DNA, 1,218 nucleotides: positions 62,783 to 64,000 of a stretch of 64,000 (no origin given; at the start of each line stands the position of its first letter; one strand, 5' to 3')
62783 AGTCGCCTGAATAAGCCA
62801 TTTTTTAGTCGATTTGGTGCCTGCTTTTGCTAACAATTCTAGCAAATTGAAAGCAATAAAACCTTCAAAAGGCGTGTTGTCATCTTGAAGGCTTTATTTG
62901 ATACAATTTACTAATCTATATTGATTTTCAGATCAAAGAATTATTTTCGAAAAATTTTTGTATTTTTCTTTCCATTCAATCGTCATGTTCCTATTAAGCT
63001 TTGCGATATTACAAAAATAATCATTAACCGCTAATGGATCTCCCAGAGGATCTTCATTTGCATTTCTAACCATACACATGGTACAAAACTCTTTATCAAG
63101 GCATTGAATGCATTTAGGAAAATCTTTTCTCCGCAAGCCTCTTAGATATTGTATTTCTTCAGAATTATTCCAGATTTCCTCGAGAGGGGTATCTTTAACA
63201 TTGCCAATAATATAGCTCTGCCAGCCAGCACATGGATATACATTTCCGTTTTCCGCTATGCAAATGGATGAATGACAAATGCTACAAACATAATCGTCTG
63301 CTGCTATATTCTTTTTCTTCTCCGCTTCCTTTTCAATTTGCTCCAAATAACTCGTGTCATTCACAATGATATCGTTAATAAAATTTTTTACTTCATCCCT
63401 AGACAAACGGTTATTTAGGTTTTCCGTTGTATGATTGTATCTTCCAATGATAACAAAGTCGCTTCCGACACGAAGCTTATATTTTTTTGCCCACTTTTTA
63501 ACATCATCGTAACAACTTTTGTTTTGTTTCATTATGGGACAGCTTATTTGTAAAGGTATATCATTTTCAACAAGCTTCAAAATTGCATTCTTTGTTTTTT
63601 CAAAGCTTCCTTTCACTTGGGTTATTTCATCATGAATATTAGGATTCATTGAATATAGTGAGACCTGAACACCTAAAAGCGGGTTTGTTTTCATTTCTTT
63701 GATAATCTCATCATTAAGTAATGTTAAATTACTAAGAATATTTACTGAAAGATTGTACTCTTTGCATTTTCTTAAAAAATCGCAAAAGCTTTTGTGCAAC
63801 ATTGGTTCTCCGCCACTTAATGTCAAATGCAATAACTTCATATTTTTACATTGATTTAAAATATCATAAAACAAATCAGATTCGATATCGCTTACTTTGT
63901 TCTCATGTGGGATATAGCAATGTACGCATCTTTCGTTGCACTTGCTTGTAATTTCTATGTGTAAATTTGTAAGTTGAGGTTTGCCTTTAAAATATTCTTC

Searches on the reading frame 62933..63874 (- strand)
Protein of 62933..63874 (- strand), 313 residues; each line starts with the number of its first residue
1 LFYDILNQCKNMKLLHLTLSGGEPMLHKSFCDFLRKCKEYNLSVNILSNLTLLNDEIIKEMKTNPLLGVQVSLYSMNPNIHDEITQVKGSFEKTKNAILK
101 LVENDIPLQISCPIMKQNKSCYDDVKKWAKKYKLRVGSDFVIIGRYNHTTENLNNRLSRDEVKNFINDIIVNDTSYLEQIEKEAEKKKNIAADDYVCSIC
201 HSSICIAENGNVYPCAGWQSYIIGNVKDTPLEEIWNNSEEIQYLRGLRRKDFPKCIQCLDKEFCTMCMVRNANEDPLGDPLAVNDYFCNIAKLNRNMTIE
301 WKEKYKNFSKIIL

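Call 37: search_protein_families(library=pfam, max_evalue=0.00001, proteins=[window:62933-63874:-])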
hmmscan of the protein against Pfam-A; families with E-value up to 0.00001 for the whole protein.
window:62933-63874:- (313 aa): 2 families
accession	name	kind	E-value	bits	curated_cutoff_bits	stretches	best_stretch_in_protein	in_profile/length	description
PF04055.27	Radical_SAM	-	1.5e-13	51.7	29.5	1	5-126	33-163/166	Radical SAM superfamily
PF13186.11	SPASM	-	1.1e-11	45.3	21.5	1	197-258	1-66/67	Iron-sulfur cluster-binding domain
